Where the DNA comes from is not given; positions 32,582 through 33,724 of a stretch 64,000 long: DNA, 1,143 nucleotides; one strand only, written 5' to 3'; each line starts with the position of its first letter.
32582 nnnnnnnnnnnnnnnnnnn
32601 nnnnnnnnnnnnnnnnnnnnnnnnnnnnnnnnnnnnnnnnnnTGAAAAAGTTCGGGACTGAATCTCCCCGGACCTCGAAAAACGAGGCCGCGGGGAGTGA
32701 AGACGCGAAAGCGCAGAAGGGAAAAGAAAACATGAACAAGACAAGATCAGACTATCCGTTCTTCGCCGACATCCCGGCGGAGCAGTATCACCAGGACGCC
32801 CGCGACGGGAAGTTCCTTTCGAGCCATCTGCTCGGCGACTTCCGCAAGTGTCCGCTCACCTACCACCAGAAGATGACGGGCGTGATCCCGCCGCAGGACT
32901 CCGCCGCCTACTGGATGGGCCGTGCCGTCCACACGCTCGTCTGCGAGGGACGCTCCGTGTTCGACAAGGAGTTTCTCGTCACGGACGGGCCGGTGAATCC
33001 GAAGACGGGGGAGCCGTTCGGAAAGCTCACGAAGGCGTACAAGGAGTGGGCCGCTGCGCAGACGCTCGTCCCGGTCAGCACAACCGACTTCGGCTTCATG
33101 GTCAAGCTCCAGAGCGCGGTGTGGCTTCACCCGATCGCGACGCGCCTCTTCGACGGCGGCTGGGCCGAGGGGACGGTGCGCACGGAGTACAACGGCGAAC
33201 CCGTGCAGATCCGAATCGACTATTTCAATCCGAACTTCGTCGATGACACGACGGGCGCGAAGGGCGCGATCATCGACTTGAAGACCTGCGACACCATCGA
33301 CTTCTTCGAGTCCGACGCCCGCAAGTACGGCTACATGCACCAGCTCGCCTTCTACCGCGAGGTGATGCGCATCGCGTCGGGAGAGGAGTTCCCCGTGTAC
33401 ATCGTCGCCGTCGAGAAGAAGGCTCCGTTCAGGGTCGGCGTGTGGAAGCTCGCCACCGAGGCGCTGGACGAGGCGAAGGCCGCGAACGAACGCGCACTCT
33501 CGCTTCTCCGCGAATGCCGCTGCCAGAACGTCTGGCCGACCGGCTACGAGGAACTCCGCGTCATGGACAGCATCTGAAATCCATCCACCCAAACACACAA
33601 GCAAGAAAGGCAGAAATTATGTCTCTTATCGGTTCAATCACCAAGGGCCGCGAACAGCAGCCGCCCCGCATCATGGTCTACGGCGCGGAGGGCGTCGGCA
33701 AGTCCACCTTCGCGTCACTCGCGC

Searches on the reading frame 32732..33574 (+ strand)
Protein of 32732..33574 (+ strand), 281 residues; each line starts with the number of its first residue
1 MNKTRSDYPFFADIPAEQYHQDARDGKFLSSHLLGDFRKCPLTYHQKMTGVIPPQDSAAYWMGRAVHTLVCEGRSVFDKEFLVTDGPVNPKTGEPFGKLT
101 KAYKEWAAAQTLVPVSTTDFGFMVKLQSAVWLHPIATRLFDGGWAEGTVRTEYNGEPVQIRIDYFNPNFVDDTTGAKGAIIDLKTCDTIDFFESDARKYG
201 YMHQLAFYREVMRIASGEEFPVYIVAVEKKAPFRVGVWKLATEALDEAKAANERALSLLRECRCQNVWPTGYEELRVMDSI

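Call 30: search_protein_families(library=pfam, proteins=[window:32732-33574:+], max_evalue=0.001)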
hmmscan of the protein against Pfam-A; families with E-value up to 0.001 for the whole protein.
window:32732-33574:+ (281 aa): 1 family
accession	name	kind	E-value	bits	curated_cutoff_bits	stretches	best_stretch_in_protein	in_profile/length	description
PF12684.13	DUF3799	-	1.1e-26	94.5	26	1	32-274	3-226/233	PDDEXK-like domain of unknown function (DUF3799)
